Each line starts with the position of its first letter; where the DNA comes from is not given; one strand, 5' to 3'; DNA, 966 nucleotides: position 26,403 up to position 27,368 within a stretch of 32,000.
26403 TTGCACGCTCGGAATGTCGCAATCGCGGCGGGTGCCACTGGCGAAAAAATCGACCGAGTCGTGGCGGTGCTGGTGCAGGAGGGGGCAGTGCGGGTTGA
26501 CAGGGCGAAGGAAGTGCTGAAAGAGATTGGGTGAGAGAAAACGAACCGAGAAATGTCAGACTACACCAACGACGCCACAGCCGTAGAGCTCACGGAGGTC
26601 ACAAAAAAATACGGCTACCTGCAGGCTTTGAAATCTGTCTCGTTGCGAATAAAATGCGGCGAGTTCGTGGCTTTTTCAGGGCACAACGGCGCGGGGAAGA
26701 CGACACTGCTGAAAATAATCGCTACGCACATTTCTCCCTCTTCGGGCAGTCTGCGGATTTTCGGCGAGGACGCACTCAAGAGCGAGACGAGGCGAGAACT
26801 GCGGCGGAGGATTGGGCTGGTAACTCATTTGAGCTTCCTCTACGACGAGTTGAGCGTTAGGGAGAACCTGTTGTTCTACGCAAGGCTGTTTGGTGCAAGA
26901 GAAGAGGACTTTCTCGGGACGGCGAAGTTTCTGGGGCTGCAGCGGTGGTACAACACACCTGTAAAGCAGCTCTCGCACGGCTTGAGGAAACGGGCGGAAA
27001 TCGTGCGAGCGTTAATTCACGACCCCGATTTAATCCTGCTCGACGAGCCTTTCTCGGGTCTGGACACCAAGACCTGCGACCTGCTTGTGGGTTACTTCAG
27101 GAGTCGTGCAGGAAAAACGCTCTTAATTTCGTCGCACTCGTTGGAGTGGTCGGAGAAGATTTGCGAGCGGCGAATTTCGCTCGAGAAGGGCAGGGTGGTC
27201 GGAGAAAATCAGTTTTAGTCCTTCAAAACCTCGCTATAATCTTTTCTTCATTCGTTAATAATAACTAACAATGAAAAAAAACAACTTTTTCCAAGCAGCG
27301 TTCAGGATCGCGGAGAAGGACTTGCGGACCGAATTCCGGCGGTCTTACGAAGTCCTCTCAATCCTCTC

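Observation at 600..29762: Very high density of perfect short tandem duplications, with a reading-frame-dependent distribution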

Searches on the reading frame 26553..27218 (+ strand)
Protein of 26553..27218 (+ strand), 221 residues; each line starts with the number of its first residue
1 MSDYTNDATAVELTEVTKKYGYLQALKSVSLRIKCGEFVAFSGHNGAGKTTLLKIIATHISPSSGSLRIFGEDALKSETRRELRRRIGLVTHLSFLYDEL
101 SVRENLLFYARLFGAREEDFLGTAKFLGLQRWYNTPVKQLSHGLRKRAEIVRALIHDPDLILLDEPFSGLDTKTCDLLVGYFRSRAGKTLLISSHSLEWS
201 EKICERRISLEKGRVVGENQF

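Call 15: find_encoding_contigs(protein=window:26553-27218:+, flank=10000, max_places=10)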
Protein window:26553-27218:+ (221 aa): 2 contigs read that carry it; 1 place shown.
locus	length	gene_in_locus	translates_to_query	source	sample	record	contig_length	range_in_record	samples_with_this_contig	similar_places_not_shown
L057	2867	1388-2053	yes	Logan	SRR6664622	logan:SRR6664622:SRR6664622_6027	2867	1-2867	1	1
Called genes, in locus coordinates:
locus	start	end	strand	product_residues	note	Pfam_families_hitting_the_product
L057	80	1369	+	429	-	PF00368:HMG-CoA_red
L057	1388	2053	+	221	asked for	PF00005:ABC_tran, PF13304:AAA_21 (faint)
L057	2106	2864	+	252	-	PF01061:ABC2_membrane, PF03379:CcmB, PF12730:ABC2_membrane_4 (weak)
